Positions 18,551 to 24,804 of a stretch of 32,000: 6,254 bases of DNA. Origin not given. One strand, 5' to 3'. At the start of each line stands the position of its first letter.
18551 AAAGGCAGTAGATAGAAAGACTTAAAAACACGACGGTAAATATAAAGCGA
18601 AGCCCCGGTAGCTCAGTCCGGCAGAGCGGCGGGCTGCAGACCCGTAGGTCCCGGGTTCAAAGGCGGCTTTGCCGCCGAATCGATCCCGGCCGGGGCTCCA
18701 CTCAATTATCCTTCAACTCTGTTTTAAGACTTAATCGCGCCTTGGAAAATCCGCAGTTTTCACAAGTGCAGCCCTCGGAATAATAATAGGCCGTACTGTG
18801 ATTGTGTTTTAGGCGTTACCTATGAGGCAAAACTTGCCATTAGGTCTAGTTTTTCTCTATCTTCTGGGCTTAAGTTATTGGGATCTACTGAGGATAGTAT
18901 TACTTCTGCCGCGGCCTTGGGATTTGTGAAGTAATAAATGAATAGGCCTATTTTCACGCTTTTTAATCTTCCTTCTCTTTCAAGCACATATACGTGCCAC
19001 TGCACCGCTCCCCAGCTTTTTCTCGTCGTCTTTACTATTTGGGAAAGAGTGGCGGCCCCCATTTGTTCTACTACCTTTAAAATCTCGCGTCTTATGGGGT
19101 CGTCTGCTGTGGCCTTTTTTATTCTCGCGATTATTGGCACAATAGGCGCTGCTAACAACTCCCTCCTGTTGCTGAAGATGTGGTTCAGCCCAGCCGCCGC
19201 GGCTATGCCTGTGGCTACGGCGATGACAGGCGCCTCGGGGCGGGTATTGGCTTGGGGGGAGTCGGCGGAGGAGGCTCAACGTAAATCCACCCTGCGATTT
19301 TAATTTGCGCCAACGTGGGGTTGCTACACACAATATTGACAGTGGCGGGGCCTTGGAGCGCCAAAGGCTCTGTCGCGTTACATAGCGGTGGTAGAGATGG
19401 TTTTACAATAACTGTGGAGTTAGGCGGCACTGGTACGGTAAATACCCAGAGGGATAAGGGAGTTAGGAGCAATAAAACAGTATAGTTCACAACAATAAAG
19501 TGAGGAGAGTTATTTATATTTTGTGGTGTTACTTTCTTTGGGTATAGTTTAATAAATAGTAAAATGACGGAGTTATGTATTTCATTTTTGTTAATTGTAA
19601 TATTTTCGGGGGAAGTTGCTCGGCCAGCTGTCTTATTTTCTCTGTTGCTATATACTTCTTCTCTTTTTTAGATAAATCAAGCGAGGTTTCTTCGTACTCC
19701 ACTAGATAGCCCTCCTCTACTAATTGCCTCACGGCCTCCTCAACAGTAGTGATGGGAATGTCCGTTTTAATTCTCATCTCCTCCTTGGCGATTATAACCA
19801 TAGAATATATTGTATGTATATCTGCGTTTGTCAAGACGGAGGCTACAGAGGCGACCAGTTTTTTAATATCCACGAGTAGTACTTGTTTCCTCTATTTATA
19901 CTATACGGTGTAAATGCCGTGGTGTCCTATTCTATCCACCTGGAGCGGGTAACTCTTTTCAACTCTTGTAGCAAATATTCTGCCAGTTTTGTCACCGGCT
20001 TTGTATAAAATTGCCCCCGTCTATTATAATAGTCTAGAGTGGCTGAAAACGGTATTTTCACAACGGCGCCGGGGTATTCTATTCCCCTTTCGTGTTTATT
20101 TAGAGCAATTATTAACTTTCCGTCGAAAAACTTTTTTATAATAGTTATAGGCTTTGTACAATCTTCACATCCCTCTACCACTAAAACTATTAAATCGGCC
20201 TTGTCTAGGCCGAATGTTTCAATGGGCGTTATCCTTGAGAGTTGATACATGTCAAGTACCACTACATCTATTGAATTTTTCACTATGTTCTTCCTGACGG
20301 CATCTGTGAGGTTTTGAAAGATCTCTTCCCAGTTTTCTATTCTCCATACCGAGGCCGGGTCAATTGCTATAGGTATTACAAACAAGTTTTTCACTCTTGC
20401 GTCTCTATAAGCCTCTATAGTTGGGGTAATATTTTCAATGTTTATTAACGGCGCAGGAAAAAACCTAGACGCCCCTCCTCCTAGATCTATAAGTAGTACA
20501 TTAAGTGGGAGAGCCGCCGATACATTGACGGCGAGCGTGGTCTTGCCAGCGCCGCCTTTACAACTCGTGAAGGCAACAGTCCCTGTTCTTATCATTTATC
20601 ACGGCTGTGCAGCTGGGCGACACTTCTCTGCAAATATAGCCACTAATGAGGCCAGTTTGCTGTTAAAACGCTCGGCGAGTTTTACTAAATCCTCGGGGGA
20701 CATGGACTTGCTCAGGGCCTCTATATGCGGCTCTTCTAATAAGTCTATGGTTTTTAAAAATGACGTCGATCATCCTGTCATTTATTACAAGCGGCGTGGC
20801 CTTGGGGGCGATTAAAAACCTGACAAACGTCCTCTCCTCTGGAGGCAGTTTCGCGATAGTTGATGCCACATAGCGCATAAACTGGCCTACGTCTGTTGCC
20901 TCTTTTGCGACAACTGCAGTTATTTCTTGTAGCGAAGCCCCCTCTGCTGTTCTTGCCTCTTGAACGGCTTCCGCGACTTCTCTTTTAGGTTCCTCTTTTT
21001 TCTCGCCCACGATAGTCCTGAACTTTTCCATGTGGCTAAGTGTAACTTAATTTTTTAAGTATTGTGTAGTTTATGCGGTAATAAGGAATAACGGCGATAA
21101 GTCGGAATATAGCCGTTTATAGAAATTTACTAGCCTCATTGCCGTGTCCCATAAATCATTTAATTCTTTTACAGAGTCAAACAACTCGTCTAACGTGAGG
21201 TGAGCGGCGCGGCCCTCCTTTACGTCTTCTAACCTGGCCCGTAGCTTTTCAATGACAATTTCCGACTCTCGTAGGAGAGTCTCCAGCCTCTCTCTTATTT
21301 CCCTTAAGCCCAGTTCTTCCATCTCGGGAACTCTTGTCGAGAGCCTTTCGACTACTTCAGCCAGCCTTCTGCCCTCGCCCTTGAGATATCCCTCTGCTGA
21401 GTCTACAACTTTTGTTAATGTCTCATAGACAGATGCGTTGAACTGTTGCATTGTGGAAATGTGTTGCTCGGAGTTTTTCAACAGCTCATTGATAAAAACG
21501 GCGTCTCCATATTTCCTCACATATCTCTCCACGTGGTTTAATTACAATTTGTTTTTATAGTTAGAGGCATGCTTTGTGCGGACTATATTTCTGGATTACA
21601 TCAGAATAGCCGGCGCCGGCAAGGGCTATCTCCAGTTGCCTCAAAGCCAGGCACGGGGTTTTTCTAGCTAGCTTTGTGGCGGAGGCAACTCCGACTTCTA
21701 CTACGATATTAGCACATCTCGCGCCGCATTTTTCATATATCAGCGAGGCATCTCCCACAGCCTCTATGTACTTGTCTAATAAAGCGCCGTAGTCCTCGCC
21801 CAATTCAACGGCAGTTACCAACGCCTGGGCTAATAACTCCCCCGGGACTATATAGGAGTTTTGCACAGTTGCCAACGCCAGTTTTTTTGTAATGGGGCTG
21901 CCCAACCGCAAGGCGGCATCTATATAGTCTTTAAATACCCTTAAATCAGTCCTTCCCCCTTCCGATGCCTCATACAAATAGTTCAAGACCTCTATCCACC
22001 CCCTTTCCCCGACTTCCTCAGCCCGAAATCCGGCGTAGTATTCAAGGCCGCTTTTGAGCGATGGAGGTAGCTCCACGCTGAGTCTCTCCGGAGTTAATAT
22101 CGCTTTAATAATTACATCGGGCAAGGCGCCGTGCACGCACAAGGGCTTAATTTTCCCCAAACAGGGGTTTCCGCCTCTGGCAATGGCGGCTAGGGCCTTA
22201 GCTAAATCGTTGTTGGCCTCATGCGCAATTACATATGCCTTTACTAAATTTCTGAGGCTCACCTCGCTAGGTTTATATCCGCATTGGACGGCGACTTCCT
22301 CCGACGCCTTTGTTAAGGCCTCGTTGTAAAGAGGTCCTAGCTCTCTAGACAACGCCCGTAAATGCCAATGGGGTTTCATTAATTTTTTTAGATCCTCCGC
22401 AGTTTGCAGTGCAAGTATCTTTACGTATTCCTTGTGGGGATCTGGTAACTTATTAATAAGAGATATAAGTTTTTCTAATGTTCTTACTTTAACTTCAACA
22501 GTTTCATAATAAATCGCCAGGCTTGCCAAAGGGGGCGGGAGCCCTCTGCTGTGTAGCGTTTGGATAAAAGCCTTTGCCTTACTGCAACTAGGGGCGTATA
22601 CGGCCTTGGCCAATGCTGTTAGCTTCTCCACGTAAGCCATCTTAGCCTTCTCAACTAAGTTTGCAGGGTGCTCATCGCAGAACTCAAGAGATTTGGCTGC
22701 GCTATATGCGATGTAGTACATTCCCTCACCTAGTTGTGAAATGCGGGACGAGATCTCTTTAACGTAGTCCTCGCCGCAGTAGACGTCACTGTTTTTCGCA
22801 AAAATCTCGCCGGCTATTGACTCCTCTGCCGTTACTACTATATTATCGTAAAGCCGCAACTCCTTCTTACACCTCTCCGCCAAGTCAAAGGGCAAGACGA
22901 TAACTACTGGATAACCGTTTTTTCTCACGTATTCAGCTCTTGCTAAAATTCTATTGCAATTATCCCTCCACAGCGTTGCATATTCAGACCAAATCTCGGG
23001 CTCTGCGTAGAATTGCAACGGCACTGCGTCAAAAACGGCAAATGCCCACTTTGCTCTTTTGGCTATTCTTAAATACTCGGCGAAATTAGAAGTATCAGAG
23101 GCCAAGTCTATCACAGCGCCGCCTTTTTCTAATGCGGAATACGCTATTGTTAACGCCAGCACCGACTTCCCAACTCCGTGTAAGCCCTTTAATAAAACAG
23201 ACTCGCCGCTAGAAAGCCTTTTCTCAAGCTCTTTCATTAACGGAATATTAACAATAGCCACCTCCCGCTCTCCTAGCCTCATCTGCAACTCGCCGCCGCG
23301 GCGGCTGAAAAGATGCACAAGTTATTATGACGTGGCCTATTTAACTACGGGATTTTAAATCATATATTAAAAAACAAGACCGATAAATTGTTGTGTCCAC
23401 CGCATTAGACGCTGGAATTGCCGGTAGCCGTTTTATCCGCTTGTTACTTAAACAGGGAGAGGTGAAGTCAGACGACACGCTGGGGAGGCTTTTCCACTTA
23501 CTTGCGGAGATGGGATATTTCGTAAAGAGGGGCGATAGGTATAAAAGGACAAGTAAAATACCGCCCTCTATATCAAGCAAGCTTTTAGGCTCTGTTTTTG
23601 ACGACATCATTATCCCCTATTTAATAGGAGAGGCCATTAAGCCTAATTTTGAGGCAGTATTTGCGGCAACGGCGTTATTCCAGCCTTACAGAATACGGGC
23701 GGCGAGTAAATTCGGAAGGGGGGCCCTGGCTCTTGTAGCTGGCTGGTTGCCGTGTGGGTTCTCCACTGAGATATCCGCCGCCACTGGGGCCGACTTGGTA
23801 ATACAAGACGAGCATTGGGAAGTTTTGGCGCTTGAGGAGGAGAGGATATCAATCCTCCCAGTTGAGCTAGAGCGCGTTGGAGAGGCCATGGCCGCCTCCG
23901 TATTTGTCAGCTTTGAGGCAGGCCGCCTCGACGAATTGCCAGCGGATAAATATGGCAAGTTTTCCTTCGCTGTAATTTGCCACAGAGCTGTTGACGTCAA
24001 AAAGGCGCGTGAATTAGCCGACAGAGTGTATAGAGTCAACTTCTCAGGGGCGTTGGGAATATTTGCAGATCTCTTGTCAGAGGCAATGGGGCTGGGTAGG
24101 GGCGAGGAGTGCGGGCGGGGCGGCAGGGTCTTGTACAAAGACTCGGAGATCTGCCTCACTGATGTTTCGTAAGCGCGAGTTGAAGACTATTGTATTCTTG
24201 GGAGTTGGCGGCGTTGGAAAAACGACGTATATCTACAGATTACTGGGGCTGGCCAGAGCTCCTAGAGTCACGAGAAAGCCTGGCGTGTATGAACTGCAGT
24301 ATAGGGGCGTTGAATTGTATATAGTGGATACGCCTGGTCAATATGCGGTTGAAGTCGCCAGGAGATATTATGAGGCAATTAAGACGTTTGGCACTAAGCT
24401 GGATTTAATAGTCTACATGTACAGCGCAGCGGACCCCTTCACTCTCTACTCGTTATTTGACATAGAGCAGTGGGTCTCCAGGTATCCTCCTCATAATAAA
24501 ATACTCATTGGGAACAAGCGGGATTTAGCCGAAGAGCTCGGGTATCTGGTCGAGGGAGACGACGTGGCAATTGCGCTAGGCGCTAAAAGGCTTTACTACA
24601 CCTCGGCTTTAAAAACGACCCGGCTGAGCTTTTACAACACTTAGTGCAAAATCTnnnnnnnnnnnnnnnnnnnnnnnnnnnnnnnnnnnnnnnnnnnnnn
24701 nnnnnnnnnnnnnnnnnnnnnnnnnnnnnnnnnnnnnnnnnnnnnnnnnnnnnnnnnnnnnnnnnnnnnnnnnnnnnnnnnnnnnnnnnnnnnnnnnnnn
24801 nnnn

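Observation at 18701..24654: About 6 kb AT-richer block of uncharacterised genes abutting the 3' end of tRNA-Cys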

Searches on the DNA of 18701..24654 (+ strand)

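Call 112: search_dna_similar(query=window:18701-24654:+, collection=phages, mode=distant, max_evalue=0.001, max_rows=10)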
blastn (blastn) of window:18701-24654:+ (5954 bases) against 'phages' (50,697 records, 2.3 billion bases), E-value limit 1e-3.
No match.

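Call 113: search_dna_similar(query=window:18701-24654:+, collection=plasmids, mode=distant, max_evalue=0.001, max_rows=10)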
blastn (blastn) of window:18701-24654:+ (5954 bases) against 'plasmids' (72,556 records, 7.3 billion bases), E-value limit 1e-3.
Records with a match: 2; places in all: 2; records where one place covers at least 80% of the query: 0.
Best place of each record, by identity: 90-95% 2.
By first word of the organism name: Mycolicibacterium 1; Rhizorhabdus 1.
By predicted mobility (MOB-suite, as given by PLSDB): non-mobilizable 1; conjugative 1.
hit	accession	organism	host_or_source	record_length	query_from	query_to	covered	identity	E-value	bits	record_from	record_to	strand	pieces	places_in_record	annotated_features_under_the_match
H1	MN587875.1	Mycolicibacterium sp.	-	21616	1822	1859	1%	92.1%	1e-3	56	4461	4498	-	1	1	soj: Chromosome-partitioning ATPase Soj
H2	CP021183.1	Rhizorhabdus wittichii DC-6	activated sludge of a wastewater ...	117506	1824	1859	1%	94.4%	3e-4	57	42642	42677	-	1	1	chromosome partitioning protein ParA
